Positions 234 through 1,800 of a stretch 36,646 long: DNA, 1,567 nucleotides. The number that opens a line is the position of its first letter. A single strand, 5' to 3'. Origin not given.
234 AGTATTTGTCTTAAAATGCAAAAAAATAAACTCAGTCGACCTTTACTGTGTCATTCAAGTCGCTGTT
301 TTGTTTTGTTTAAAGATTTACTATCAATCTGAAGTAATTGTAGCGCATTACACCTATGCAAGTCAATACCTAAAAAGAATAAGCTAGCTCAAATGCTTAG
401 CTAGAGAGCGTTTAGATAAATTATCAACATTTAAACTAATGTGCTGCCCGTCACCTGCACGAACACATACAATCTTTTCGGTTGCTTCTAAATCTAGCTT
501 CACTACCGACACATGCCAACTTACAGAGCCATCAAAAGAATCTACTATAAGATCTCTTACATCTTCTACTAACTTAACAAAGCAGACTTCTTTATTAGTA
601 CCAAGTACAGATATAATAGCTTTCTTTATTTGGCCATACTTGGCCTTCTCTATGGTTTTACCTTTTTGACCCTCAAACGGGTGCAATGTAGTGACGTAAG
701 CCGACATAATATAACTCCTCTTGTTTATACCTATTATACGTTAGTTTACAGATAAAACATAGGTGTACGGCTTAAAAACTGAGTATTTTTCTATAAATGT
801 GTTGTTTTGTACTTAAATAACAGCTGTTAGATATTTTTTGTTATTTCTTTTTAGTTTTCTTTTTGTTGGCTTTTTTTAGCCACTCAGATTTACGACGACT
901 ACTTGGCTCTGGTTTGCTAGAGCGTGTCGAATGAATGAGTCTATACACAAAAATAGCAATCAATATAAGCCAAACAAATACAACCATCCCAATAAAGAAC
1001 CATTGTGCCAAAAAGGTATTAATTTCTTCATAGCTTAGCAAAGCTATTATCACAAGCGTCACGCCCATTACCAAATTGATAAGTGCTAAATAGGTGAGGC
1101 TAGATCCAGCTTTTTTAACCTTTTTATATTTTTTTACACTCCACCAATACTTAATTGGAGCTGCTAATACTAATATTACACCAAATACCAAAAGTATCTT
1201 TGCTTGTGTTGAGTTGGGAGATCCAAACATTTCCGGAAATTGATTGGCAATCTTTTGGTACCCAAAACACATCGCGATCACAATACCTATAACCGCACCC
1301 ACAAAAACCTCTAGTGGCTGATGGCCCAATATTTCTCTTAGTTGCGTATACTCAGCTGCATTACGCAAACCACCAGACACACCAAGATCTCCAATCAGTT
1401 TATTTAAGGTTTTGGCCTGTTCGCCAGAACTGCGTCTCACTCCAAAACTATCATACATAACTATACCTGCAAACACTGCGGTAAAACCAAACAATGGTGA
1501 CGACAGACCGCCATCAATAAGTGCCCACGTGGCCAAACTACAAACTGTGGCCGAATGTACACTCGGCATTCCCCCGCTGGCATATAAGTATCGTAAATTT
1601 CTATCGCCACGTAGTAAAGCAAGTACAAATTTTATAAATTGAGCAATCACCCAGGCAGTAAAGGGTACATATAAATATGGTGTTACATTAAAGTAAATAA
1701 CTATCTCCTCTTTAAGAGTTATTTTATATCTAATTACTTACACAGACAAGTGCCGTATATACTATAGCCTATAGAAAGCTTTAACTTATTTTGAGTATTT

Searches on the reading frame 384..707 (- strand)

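Call 3: search_protein_families(library=pfam, proteins=[window:384-707:-], max_evalue=1)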
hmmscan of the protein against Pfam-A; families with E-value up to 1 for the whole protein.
window:384-707:- (107 aa): 1 family
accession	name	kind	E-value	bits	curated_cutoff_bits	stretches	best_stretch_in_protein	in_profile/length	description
PF22278.2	DUF6958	-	9.4e-15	55.2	27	1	5-83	2-84/90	Family of unknown function (DUF6958)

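Call 4: search_protein_families(library=ncbifam, proteins=[window:384-707:-], max_evalue=1)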
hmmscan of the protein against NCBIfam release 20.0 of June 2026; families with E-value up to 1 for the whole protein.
window:384-707:- (107 aa): 0 families

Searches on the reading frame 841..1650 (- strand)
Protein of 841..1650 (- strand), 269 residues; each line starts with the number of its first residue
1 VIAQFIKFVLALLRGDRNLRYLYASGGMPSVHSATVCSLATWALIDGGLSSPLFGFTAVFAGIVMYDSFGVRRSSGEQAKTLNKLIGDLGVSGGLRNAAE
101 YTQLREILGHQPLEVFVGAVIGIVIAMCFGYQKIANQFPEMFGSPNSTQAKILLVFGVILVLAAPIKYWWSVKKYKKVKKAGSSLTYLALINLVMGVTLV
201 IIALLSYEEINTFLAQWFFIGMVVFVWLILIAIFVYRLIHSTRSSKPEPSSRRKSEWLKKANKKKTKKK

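Call 3: search_protein_families(library=pfam, proteins=[window:841-1650:-], max_evalue=1)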
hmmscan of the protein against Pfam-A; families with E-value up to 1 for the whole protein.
window:841-1650:- (269 aa): 15 families
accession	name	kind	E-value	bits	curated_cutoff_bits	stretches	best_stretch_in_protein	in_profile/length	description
PF02681.20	DUF212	-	6e-38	130.3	26.5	1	1-125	14-126/126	Divergent PAP2 family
PF03595.22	SLAC1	-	8.4e-06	25.6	27.9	1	103-241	61-198/331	Voltage-dependent anion channel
PF00335.26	Tetraspanin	-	0.0035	17.5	32.1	1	152-263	11-117/225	Tetraspanin family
PF10060.15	DUF2298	-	0.0047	16.4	27.8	1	112-231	328-436/488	Uncharacterized membrane protein (DUF2298)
PF07332.16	Phage_holin_3_6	-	0.0057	17.1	28.4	1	177-250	29-102/116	Putative Actinobacterial Holin-X, holin superfamily III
PF00003.28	7tm_3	-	0.016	15.3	33.5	1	152-250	10-108/251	7 transmembrane sweet-taste receptor of 3 GCPR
PF07214.17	DUF1418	-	0.039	14.2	22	1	108-174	4-69/94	Protein of unknown function (DUF1418)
PF20563.3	DUF6773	-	0.069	13.4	27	1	113-180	86-150/163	Family of unknown function (DUF6773)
PF15872.10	SRTM1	-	0.15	12.7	27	1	208-255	34-82/103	Serine-rich and transmembrane domain-containing protein 1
PF19658.4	DUF6161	-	0.19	11.6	27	1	160-237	75-152/216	Family of unknown function (DUF6161)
PF17566.7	DUF5472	-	0.21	12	25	1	210-246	10-44/73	Family of unknown function (DUF5472)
PF16118.10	DUF4834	-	0.29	12.5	27.8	0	212-261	2-53/99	Domain of unknown function (DUF4834)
PF11381.13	DUF3185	-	0.3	11.5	25.3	1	120-163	9-54/59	Protein of unknown function (DUF3185)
PF09843.14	DUF2070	-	0.3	9.8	30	1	121-238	20-127/561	Predicted membrane protein (DUF2070)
PF04277.18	OAD_gamma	-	0.97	10.6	27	1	219-264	8-54/76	Oxaloacetate decarboxylase, gamma chain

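Call 4: search_protein_families(library=ncbifam, proteins=[window:841-1650:-], max_evalue=1)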
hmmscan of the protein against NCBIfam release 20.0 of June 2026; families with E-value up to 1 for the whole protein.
window:841-1650:- (269 aa): 9 families
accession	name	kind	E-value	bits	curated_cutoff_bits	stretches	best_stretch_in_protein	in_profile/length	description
TIGR00816.1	tdt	subfamily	3.6e-06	26.6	237.25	1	144-243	99-190/320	tellurite-resistance/dicarboxylate transporter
NF041745.1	RdrD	equivalog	0.00015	21.7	230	1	115-243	43-163/227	antiviral RADAR system accessory protein RdrD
NF042915.1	MAB_1171c_fam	subfamily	0.001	18.2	100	1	111-246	25-157/362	MAB_1171c family putative transporter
TIGR03025.1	EPS_sugtrans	subfamily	0.04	13.1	295.55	1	130-243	14-119/445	exopolysaccharide biosynthesis polyprenyl glycosylphosphotransferase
NF042931.1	SAG1386_EF1546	equivalog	0.063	13.4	80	1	216-268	29-82/158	SAG1386/EF1546 family surface-associated protein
NF058603.1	SCO2097_fam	equivalog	0.097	13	110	1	180-263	36-109/129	SCO2097 family morphological protein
NF047839.1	PspM_Rv2743c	equivalog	0.24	11.3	80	1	173-252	5-81/220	phage shock envelope stress response protein PspM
TIGR02866.1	CoxB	equivalog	0.35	10.4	147.7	0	214-258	11-56/202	cytochrome c oxidase subunit II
NF041559.1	BTH_I2691_fam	subfamily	0.47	8.9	150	1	149-233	720-814/858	T6SS effector BTH_I2691 family protein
